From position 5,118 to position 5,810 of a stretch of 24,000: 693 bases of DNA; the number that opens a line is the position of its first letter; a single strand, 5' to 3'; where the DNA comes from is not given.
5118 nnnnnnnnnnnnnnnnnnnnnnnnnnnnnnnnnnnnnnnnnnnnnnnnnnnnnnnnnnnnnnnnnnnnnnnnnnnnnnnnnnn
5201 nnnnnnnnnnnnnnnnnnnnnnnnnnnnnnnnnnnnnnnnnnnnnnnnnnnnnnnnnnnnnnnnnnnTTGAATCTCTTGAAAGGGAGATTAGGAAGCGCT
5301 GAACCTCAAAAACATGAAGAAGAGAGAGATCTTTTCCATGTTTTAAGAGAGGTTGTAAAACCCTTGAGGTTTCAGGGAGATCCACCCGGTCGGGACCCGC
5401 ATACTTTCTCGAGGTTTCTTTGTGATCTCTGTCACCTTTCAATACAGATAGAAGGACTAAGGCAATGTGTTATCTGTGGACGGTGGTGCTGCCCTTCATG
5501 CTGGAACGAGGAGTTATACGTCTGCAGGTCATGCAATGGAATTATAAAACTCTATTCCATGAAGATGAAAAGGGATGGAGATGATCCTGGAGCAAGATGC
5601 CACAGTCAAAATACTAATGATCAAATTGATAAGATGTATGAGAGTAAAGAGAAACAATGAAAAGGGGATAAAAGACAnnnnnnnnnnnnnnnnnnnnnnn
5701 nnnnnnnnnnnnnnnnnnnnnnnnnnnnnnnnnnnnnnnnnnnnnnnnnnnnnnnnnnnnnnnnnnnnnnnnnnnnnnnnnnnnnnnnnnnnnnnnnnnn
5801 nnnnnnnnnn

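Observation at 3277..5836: Apparently leaderless, translationally coupled seven-gene module of uncharacterised small proteins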

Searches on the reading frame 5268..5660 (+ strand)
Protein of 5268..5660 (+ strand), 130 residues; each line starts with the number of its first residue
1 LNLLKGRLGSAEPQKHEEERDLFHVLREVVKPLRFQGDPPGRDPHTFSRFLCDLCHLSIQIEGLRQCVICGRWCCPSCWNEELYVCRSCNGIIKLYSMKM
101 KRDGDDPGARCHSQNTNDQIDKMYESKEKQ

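Call 3: search_protein_families(library=pfam, proteins=[window:5268-5660:+], max_evalue=1)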
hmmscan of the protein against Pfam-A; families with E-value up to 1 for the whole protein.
window:5268-5660:+ (130 aa): 1 family
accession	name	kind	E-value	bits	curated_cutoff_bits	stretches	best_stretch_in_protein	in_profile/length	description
PF14445.12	Prok-RING_2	-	3.2e-27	94.9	22.4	1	43-97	1-55/56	Prokaryotic RING finger family 2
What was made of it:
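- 5268..5660 (+): g6, 130 aa with a TTG start that overlaps g5 by 35 nt. Binuclear eight-Cys zinc finger (Pfam Prok-RING_2), preceded by a conserved R-x-QG-x-P-x2-D motif and followed by a helix and a charged tail. PF14445 3.2e-27, 94.9 bits (call 3).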

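Call 6: search_protein_families(library=ncbifam, proteins=[window:5268-5660:+], max_evalue=0.1)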
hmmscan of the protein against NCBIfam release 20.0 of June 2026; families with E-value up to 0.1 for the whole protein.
window:5268-5660:+ (130 aa): 0 families

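Call 8: find_homologous_proteins(query=window:5268-5660:+)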
Query window:5268-5660:+ (130 aa): 2 proteins with E <= 0.001 among 12 candidates.
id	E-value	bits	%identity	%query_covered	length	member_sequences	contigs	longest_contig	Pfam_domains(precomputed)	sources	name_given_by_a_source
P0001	1.1e-87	309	100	100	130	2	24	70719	PF14445.13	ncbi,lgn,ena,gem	-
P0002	3.4e-57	210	71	99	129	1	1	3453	PF14445.13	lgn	-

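Call 12: find_encoding_contigs(protein=P0001, flank=8000, max_places=4)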
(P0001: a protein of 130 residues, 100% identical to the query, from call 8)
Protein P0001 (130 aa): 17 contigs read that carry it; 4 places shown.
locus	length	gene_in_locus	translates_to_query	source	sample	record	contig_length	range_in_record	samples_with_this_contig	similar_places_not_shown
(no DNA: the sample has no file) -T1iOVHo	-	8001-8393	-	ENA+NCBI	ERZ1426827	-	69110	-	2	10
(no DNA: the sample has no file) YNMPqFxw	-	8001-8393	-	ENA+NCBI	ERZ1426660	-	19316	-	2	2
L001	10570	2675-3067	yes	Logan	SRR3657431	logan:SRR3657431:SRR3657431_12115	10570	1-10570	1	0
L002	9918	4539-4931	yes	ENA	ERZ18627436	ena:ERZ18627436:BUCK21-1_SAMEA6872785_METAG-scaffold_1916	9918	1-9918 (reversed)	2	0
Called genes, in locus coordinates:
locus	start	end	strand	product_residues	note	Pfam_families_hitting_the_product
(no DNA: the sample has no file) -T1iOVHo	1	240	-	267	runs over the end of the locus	PF00977:His_biosynth, PF02581:TMP-TENI (faint), PF03060:NMO (faint)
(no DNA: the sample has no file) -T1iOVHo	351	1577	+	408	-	PF05221:AdoHcyase, PF00670:AdoHcyase_NAD, PF02826:2-Hacid_dh_C (weak)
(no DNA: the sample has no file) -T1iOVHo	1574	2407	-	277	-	PF07934:OGG_N, PF00730:HhH-GPD, PF00633:HHH (weak)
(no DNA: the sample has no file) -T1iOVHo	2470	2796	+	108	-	-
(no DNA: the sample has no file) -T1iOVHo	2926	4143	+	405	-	-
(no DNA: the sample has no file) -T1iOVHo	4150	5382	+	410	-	-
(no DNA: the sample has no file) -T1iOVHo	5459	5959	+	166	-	PF01161:PBP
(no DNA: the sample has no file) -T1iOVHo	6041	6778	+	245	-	PF02359:CDC48_N (faint), PF02080:TrkA_C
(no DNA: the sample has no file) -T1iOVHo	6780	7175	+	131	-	-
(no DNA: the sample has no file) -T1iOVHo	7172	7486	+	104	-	-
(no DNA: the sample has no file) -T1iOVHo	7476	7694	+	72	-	-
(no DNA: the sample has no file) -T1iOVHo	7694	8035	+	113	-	-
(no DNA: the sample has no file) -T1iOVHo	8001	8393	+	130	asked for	PF14445:Prok-RING_2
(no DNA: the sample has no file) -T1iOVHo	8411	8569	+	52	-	PF24460:DUF7575 (weak)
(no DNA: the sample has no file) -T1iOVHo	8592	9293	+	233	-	PF00702:Hydrolase, PF13419:HAD_2, PF13242:Hydrolase_like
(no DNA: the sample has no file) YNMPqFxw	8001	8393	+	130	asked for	PF14445:Prok-RING_2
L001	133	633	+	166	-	PF01161:PBP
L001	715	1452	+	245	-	PF02359:CDC48_N (faint), PF02080:TrkA_C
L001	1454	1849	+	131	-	-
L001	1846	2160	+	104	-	-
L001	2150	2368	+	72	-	-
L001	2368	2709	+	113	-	-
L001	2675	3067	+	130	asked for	PF14445:Prok-RING_2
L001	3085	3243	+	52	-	PF24460:DUF7575 (weak)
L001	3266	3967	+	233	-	PF00702:Hydrolase, PF13419:HAD_2, PF13242:Hydrolase_like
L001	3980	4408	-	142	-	PF19120:DUF5804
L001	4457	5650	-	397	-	PF05496:RuvB_N (faint), PF13191:AAA_16 (faint), PF00004:AAA, PF07724:AAA_2 (weak), PF17862:AAA_lid_3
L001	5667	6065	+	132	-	PF01989:AcnX_swivel_put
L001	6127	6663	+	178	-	PF09918:DUF2148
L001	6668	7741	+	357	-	PF00288:GHMP_kinases_N (weak)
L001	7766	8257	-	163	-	PF09394:Inhibitor_I42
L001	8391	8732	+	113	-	PF01155:HypA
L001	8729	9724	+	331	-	PF00586:AIRS, PF02769:AIRS_C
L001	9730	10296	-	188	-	PF04289:DUF447_N, PF20766:DUF447_C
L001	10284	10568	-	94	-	?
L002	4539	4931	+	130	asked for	PF14445:Prok-RING_2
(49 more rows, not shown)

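Call 18: find_encoding_contigs(protein=P0002, flank=8000, max_places=3)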
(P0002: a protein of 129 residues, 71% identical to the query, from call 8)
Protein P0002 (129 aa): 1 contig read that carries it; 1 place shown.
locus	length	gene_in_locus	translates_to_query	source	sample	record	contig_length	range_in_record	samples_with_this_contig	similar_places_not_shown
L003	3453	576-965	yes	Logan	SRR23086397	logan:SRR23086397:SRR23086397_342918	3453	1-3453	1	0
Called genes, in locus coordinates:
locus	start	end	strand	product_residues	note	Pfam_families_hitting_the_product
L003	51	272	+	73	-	-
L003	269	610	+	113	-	-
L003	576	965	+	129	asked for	PF14445:Prok-RING_2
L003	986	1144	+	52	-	-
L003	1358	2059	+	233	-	PF00702:Hydrolase, PF13419:HAD_2, PF13242:Hydrolase_like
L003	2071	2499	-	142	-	PF19120:DUF5804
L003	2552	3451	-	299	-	?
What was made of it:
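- Checked: Identical contigs and a 71% relative carry the same genes (calls 12, 18).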

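Call 19: search_protein_representatives(protein=window:5268-5660:+)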
Query: 130 residues. Proteins with E-value up to 0.001 (for the whole library): 32; up to 1e-10: 19; up to 1e-30: 0. The best 32 are listed.
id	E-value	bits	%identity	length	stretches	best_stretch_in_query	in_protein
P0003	2.0e-27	111.8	51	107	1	13-100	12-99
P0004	5.7e-26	107.1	55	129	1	19-100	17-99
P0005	1.2e-25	106.1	50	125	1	19-100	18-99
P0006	6.9e-25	103.6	48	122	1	19-102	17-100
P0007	1.5e-17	79.8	36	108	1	20-122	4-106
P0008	1.4e-16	76.7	42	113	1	17-97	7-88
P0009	2.3e-16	76.0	44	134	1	16-96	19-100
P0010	3.6e-16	75.3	44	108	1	19-98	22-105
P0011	5.9e-14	68.2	43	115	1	24-97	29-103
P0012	4.3e-13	65.4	35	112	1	13-96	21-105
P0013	2.1e-12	63.1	39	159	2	31-98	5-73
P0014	2.3e-12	63.0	43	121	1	21-109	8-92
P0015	4.6e-12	62.0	40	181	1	18-97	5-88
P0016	6.9e-12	61.5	37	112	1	20-98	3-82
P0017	7.6e-12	61.3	36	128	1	19-101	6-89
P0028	4.3e-05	39.4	35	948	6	5-45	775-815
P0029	5.0e-05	39.2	41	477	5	64-93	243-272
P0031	2.6e-04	36.9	41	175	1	31-90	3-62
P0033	7.7e-04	35.4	41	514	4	64-91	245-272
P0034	9.6e-04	35.1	45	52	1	52-91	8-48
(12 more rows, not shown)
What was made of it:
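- Closest known: Prokaryotic RING finger family 2. Same: The family is small and archaeal (32 representative clusters in 1.8 billion proteins, call 19).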

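Call 23: find_related_loci(query=A2, collection=genome_contigs, flank=7000)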
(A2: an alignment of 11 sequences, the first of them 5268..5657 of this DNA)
Query A2 (130 aa) in genome_contigs; peptide patterns used: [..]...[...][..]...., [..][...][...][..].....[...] (x = any residue, [..] = any of these).
133 stretches matched a pattern; 85 encode a relative of the query (tblastn E <= 1e-3); the best 80 are kept; 80 distinct loci.
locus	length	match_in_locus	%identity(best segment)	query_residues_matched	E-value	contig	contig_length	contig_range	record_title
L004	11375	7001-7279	51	12-104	4e-31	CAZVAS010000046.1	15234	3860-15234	MAG TPA_asm: uncultured Methanospirillum sp. isolate SRP216815_co1_173 genome assembly, contig: NODE_4809_length_15234_c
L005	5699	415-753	43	12-122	5e-30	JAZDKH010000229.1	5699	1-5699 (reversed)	MAG: Methanobacteriota archaeon isolate MEGAHIT-group-0.525 k141_8953832, whole genome shotgun sequence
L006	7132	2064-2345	50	13-106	3e-30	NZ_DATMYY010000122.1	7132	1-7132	MAG: Methanospirillum sp. isolate SMAG_U13160 k141_2950, whole genome shotgun sequence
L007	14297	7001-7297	48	22-118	2e-29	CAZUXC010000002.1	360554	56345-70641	MAG TPA_asm: uncultured Methanospirillum sp. isolate SRP302447_co4_352 genome assembly, contig: NODE_76_length_360554_co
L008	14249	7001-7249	54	17-99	5e-29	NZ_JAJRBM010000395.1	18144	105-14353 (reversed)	MAG: Methanospirillum sp. isolate OWC_0038 OWC_0038_k121_23499361, whole genome shotgun sequence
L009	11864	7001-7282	49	18-109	2e-28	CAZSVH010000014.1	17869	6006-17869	MAG TPA_asm: uncultured Methanospirillum sp. isolate binchicken_co154_476 genome assembly, contig: NODE_5422_length_1786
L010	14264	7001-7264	49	12-99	1e-28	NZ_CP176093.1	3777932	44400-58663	Methanospirillum lacunae strain Ki8-1 chromosome, complete genome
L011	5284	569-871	48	10-108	1e-28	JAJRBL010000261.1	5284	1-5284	MAG: Methanospirillum sp. isolate OWC_0037 OWC_0037_k121_23206794, whole genome shotgun sequence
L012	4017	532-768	57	21-99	2e-28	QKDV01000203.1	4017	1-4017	MAG: Methanospirillum hungatei isolate SZUA-459 scaffold_121281, whole genome shotgun sequence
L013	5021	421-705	47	22-114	4e-27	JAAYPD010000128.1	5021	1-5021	MAG: Methanomicrobiales archaeon isolate AS22ysBPME_16 82943_AS22, whole genome shotgun sequence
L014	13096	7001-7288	48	5-100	3e-27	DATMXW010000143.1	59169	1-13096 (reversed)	MAG TPA_asm: Methanospirillum sp. isolate SMAG_U13130 k141_99188, whole genome shotgun sequence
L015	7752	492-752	48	12-98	6e-27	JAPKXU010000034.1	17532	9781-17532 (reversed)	MAG: Methanoregula sp. isolate LacPavin_0920_WC90_MAG_52_12 LacPavin_0920_WC90_scaffold_712128, whole genome shotgun seq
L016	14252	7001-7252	50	17-100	1e-26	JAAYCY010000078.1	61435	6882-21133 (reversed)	MAG: Methanomicrobiales archaeon isolate AS06rmzACSIP_503 630116_AS06, whole genome shotgun sequence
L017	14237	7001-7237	52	22-100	3e-26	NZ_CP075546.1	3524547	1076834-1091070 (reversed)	Methanospirillum purgamenti strain J.3.6.1-F.2.7.3 chromosome, complete genome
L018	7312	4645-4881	52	22-100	4e-26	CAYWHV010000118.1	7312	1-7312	MAG TPA_asm: uncultured Methanospirillum sp. isolate SRP263991_co6_183 genome assembly, contig: NODE_14487_length_7312_c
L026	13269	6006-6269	46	6-96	1e-23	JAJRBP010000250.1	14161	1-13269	MAG: Methanoregulaceae archaeon isolate OWC_0041 OWC_0041_k121_18817568, whole genome shotgun sequence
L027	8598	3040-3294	46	15-99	6e-23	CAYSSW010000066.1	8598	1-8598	MAG TPA_asm: uncultured Methanospirillum sp. isolate SRP192927_co9_560 genome assembly, contig: NODE_8124_length_8598_co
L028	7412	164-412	45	14-95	1e-19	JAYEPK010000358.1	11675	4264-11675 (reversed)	MAG: Thermoplasmatota archaeon isolate MAG002 MAG002_358, whole genome shotgun sequence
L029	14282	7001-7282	40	21-106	1e-19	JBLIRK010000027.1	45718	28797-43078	MAG: Thermoplasmatota archaeon isolate MF1_202111_bin_395 MF1_202111_bin_395_scaffold_27, whole genome shotgun sequence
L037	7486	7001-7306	35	3-95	1e-17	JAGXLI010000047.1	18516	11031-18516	MAG: Thermoplasmatota archaeon isolate GSL_GSL3510_12 NODE_351_length_18516_cov_9.00843, whole genome shotgun sequence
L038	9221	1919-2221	35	16-123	2e-17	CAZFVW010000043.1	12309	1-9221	MAG TPA_asm: uncultured Thermoplasmata archaeon isolate SRP141376_co2_58 genome assembly, contig: NODE_9975_length_12309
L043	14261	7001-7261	49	12-98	2e-27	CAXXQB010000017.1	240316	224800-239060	MAG: uncultured Methanoregula sp. isolate 16354076-71c5-4ad2-a3f6-d0882f86870f genome assembly, contig: contig_17, whole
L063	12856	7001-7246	39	15-95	2e-15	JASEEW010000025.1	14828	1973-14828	MAG: Thermoplasmatales archaeon isolate Yes46-08 NODE_701_length_14828_cov_0.545794, whole genome shotgun sequence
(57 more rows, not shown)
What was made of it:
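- The distribution across archaea is patchy (call 23).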

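Call 28: search_protein_families(library=pfam, proteins=[L038:2419-3795:+, L038:2231-2422:+, L037:6378-6959:-, L005:2358-2900:+, L028:533-1330:+, L028:1296-1829:+, L028:1833-3707:+, L029:5683-6123:+, L029:6429-6974:+, L005:2949-4196:-], max_evalue=0.01)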
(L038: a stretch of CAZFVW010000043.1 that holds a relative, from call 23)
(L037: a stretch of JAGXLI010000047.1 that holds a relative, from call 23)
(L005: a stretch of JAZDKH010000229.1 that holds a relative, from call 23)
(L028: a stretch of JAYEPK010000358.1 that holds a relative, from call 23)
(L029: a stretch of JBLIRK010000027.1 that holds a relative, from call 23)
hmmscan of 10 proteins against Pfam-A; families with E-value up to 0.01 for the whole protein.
L038:2419-3795:+ (458 aa): 2 families
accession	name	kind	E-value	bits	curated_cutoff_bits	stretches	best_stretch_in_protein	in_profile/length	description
PF08915.16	tRNA-Thr_ED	-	4.2e-52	176.3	30.2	1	1-137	1-137/137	Archaea-specific editing domain of threonyl-tRNA synthetase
PF00587.30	tRNA-synt_2b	-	1.1e-09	39.1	29.3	1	293-408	8-118/179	tRNA synthetase class II core domain (G, H, P, S and T)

L038:2231-2422:+ (63 aa): 1 family
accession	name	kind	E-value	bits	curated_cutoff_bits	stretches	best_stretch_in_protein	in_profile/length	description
PF13301.11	DUF4079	-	0.0097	16.6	31.4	0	22-48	46-72/141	Protein of unknown function (DUF4079)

L037:6378-6959:- (193 aa): 2 families
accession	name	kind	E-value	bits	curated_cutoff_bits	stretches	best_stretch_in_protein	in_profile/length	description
PF01728.25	FtsJ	-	1.6e-56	191.5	24.1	1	18-191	1-181/181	FtsJ-like methyltransferase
PF13847.12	Methyltransf_31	-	0.0072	16.5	27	0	39-151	4-113/145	Methyltransferase domain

L005:2358-2900:+ (180 aa): 1 family
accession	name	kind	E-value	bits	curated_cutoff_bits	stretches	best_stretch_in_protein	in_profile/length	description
PF20020.4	DUF6431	-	0.0038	17.5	26.6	1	32-76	1-41/82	Domain of unknown function (DUF6431)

L028:533-1330:+ (265 aa): 24 families
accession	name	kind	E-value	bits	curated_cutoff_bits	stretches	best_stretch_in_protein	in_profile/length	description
PF13412.12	HTH_24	-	1.8e-17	63.1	21.9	2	200-245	2-48/48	Winged helix-turn-helix DNA-binding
PF24266.1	HTH_HVO_0163_N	-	7.3e-14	52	31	1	122-179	4-61/70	HVO_0163, N-terminal HTH domain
PF01022.26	HTH_5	-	2.5e-13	50.1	22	2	202-246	3-47/47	Bacterial regulatory protein, arsR family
PF12840.13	HTH_20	-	2.5e-12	47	27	1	198-246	1-50/51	Helix-turn-helix domain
PF12802.13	MarR_2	-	5.2e-10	39.8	27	2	124-168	9-54/61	MarR family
PF08279.18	HTH_11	-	4.3e-09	36.6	25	1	204-243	3-44/55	HTH domain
PF01047.28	MarR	-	6.7e-07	29.5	24.6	1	125-164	8-47/59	MarR family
PF24033.1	DUF7342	-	1.8e-06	28.5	31.6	1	201-257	5-60/150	Family of unknown function (DUF7342)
PF13601.12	HTH_34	-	4.6e-06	27.2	27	1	122-174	2-54/80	Winged helix DNA-binding domain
PF13463.12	HTH_27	-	6e-06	26.9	22.2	0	136-175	20-59/68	Winged helix DNA-binding domain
PF03965.22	Penicillinase_R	-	1.3e-05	25.9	22.6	0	218-255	21-62/115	Penicillinase repressor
PF24034.1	DUF7343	-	1.5e-05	25.2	27.6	1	214-252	18-56/62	Domain of unknown function (DUF7343)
PF01978.25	TrmB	-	2.2e-05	24.6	25.6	0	209-255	17-62/68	Sugar-specific transcriptional regulator TrmB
PF09339.16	HTH_IclR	-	0.00012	22.2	22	0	209-246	11-50/52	IclR helix-turn-helix domain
PF00196.25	GerE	-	0.00017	21.6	23.5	0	216-240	19-43/57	Bacterial regulatory proteins, luxR family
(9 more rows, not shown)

L028:1296-1829:+ (177 aa): 0 families

L028:1833-3707:+ (624 aa): 3 families
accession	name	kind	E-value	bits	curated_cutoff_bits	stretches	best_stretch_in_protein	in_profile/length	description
PF17884.7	DUF5591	-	1.5e-35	122.7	26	1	308-425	4-114/150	Domain of unknown function (DUF5591)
PF01702.25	TGT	-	2.7e-07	30.4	26.3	1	145-261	228-355/357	Queuine tRNA-ribosyltransferase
PF01472.26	PUA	-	0.0017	18.7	24.8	1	558-600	18-61/74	PUA domain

L029:5683-6123:+ (146 aa): 1 family
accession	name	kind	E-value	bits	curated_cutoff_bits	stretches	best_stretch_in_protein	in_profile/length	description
PF06305.16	LapA_dom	-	0.0058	17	28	0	16-57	21-62/64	Lipopolysaccharide assembly protein A domain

L029:6429-6974:+ (181 aa): 0 families

L005:2949-4196:- (415 aa): 10 families
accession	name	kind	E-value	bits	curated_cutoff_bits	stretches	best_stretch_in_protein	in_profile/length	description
PF04432.18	FrhB_FdhB_C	-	1.2e-30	106.8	23.3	1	94-247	2-148/150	Coenzyme F420 hydrogenase/dehydrogenase, beta subunit C terminus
PF04422.18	FrhB_FdhB_N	-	1.4e-20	73.7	22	1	7-80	1-73/78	Coenzyme F420 hydrogenase/dehydrogenase, beta subunit N-term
PF00037.32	Fer4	-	1.6e-08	34.4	21.1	2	338-356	4-22/24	4Fe-4S binding domain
PF13183.11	Fer4_8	-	1e-06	29.6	27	1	289-356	1-68/68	4Fe-4S dicluster domain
PF13187.11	Fer4_9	-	5.7e-06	26.7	27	1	292-355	1-50/52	4Fe-4S dicluster domain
PF12797.12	Fer4_2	-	3.4e-05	24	24.5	2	285-304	2-21/22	4Fe-4S binding domain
PF13237.11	Fer4_10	-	0.00025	21.3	25.5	2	336-366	3-22/53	4Fe-4S dicluster domain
PF12837.12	Fer4_6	-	0.00034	20.8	25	0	336-356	3-23/24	4Fe-4S binding domain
PF13534.11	Fer4_17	-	0.0016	19.4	22.2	1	292-356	1-60/61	4Fe-4S dicluster domain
PF12838.12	Fer4_7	-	0.0079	17.1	27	1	292-356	1-52/52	4Fe-4S dicluster domain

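Call 37: search_protein_families(library=pfam, proteins=[L010:6141-6443:+, L010:6443-6661:+, L010:6661-7014:+, L026:5155-5460:+, L026:5460-5675:+, L026:5675-6022:+, L063:5538-5876:-, L063:6638-6922:-, L063:6306-6638:-, L043:6437-6655:+], max_evalue=0.02)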
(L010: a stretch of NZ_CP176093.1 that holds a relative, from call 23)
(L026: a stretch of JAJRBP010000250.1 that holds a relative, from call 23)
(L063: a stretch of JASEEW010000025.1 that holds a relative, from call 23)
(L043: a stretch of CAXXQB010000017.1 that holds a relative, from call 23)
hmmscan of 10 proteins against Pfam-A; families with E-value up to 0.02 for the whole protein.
L010:6141-6443:+ (101 aa): 2 families
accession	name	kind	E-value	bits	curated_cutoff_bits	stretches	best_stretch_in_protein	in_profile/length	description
PF05597.16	Phasin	-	0.00047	20.7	28.8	1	16-76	64-124/126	Poly(hydroxyalcanoate) granule associated protein (phasin)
PF11157.13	DUF2937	-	0.0096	16.2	25.3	1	11-86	24-99/162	Protein of unknown function (DUF2937)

L010:6443-6661:+ (73 aa): 0 families

L010:6661-7014:+ (118 aa): 0 families

L026:5155-5460:+ (102 aa): 0 families

L026:5460-5675:+ (72 aa): 0 families

L026:5675-6022:+ (116 aa): 0 families

L063:5538-5876:- (113 aa): 0 families

L063:6638-6922:- (95 aa): 1 family
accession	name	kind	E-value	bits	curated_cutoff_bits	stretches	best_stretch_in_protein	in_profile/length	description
PF17549.7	Phage_Gp17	-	0.0013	19.2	25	1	46-90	50-94/140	Gene Product 17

L063:6306-6638:- (111 aa): 0 families

L043:6437-6655:+ (73 aa): 0 families
